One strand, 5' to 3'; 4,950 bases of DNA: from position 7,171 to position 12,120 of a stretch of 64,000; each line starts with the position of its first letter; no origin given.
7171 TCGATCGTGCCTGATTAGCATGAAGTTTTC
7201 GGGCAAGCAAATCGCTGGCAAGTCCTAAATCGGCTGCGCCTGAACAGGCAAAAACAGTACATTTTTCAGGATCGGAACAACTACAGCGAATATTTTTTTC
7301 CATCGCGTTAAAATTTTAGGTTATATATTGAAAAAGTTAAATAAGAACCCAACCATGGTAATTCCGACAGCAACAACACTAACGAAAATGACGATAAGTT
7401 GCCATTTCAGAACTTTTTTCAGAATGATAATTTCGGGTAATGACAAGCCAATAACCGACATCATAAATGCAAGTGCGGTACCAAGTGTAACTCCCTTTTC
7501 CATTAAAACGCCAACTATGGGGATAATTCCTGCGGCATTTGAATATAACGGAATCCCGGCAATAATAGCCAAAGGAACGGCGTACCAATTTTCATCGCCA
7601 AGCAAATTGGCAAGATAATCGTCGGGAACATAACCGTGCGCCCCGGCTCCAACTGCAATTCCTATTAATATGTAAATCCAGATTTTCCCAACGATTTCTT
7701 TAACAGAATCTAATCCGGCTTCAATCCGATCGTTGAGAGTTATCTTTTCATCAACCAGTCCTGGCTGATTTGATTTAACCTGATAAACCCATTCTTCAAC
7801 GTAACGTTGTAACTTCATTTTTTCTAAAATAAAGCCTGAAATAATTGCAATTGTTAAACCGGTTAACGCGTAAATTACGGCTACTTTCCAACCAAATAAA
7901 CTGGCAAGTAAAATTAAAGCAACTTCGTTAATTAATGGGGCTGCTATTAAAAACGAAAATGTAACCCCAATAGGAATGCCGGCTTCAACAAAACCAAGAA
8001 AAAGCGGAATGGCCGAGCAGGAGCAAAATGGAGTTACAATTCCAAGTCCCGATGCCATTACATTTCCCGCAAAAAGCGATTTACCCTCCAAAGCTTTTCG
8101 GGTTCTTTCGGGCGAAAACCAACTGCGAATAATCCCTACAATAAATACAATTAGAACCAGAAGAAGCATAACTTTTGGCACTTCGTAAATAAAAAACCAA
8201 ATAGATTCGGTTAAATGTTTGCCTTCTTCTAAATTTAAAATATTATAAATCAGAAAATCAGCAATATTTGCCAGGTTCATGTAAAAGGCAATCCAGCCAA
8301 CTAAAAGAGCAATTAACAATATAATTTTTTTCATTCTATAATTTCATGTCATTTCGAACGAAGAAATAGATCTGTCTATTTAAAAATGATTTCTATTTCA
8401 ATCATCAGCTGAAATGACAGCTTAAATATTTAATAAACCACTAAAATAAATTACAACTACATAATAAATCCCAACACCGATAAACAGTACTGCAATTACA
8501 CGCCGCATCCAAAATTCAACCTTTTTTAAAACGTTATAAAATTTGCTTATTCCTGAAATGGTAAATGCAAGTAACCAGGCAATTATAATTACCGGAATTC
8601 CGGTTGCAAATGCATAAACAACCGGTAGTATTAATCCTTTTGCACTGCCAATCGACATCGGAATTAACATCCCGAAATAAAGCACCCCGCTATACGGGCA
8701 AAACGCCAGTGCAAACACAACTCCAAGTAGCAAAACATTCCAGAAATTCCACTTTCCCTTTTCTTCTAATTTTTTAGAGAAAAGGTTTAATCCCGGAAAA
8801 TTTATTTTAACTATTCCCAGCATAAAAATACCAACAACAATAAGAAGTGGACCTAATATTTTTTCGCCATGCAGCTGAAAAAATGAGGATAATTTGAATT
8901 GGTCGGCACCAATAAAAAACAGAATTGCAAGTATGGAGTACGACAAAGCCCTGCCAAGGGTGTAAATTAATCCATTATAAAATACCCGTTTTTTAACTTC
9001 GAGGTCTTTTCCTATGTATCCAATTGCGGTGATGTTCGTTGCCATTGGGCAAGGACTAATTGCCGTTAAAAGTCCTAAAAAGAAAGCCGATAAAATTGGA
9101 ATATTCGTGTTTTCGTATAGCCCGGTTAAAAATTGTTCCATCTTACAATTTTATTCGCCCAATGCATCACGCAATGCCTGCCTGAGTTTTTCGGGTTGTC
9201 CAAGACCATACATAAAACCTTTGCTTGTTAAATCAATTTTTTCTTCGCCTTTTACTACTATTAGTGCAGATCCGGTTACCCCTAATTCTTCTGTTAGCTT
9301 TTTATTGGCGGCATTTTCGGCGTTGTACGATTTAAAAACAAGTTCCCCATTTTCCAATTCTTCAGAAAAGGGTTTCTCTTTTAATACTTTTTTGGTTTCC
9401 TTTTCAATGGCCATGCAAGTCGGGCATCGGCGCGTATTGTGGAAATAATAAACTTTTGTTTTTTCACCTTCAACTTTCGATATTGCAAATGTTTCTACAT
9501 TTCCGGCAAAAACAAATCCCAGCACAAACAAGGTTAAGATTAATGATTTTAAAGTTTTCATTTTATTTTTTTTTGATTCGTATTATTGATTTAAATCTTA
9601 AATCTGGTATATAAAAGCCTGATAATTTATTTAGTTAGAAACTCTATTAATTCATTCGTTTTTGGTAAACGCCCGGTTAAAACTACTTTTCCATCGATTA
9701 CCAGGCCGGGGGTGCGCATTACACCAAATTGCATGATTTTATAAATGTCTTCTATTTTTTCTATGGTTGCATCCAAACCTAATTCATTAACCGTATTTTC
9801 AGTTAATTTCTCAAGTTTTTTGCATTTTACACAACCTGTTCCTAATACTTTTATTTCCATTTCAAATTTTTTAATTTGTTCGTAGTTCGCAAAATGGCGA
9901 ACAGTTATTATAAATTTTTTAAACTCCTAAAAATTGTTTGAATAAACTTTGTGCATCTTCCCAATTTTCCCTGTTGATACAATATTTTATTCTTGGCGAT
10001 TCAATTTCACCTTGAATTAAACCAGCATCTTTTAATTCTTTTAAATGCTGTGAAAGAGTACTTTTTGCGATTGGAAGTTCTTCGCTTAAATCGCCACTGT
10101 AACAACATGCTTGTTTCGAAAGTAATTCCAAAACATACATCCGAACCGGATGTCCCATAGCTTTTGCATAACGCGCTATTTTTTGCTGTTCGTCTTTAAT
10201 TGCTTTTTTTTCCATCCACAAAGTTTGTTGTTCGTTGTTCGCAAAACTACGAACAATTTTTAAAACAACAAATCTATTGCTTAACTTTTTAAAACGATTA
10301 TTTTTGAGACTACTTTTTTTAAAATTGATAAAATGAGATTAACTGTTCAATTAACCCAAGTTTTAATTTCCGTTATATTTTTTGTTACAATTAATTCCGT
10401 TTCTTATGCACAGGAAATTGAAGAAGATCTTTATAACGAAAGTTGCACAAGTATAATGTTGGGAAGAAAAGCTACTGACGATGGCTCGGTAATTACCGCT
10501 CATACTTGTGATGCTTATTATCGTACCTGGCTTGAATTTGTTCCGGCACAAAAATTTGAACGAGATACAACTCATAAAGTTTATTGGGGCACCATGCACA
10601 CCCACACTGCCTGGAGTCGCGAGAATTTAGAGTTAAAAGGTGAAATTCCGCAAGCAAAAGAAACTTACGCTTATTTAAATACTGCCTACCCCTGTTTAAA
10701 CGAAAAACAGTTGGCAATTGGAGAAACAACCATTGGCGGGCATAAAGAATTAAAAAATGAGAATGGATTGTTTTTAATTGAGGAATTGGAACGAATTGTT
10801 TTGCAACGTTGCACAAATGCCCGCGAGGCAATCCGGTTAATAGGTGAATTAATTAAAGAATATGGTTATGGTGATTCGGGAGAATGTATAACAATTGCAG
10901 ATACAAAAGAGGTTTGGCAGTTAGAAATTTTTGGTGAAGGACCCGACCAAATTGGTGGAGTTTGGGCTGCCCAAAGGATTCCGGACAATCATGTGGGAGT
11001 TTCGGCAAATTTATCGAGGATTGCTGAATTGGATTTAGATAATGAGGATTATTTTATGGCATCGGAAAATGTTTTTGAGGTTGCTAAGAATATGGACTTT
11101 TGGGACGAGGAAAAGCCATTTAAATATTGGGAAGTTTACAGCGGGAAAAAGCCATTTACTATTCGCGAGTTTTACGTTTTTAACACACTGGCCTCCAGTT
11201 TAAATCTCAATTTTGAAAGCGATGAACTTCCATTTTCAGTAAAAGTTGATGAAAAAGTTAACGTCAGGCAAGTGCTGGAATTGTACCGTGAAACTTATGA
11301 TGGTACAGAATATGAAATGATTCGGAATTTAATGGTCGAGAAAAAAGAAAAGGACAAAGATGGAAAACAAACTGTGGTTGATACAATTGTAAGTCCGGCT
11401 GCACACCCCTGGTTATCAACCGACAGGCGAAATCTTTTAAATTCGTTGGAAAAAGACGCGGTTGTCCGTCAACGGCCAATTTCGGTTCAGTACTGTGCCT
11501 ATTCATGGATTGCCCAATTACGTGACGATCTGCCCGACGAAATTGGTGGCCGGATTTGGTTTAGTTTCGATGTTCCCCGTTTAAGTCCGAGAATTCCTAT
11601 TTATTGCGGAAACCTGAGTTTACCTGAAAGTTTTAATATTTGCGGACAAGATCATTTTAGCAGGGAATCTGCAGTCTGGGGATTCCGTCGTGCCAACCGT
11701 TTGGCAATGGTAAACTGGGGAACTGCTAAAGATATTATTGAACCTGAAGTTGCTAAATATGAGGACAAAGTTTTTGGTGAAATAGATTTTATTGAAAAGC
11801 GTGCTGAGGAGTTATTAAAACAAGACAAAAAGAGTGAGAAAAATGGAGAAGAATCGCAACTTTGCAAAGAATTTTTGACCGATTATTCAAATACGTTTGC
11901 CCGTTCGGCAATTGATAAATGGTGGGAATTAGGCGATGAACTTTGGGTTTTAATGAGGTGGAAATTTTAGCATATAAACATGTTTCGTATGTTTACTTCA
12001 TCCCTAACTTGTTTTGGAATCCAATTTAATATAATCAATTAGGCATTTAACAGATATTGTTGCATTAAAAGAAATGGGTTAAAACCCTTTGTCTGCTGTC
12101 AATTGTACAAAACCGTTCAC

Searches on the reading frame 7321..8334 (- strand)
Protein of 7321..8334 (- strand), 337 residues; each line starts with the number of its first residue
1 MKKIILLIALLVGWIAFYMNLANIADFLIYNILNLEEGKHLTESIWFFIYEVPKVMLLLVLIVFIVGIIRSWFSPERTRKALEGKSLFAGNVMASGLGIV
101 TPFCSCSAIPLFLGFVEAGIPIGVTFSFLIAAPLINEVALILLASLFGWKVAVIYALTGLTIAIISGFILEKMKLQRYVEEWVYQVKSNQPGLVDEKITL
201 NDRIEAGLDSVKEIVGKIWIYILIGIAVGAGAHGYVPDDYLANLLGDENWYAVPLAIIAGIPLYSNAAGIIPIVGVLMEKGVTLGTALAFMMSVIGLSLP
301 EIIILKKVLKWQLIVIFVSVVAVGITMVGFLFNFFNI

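Call 74: search_protein_families(library=pfam, proteins=[window:7321-8334:-], max_evalue=0.00001)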
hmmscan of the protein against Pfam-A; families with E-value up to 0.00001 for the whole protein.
window:7321-8334:- (337 aa): 1 family
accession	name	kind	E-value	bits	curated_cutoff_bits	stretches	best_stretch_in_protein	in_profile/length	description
PF03773.19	ArsP_1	-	3e-74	250.3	32.3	1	42-334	3-294/294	Predicted permease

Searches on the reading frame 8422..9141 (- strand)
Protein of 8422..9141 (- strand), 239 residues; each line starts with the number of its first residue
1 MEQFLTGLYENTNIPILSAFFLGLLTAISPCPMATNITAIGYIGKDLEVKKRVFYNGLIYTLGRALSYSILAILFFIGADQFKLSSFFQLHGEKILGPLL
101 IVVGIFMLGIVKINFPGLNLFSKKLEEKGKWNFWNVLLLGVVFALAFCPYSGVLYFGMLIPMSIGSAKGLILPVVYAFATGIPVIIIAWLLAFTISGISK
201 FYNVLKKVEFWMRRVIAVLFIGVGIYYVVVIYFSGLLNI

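Call 74: search_protein_families(library=pfam, proteins=[window:8422-9141:-], max_evalue=0.00001)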
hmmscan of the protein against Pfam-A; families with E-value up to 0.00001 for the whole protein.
window:8422-9141:- (239 aa): 1 family
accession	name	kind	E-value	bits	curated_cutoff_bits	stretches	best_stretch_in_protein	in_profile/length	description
PF13386.12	DsbD_2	-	2.9e-17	63.7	24.9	1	19-226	2-199/199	Cytochrome C biogenesis protein transmembrane region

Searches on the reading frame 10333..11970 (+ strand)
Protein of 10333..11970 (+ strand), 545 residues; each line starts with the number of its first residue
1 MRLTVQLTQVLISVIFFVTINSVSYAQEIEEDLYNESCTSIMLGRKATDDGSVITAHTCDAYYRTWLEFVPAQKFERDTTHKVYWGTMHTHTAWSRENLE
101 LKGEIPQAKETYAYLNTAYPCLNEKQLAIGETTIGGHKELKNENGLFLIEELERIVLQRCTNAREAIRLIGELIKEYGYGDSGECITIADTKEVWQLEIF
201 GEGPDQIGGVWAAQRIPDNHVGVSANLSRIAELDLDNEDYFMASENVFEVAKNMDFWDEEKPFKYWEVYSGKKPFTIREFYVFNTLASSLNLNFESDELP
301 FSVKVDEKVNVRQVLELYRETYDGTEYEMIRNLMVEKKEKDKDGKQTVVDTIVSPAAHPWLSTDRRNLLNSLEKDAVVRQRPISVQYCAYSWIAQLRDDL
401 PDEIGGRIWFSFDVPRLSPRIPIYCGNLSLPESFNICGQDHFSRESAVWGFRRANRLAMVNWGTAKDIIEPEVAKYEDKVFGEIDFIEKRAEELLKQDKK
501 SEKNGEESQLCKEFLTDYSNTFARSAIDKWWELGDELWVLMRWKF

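Call 74: search_protein_families(library=pfam, proteins=[window:10333-11970:+], max_evalue=0.00001)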
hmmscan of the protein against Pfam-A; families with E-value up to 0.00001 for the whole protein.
window:10333-11970:+ (545 aa): 1 family
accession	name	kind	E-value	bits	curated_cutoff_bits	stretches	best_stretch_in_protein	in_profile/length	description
PF03577.20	Peptidase_C69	-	4.3e-54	184.5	23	1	37-469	1-396/402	Peptidase family C69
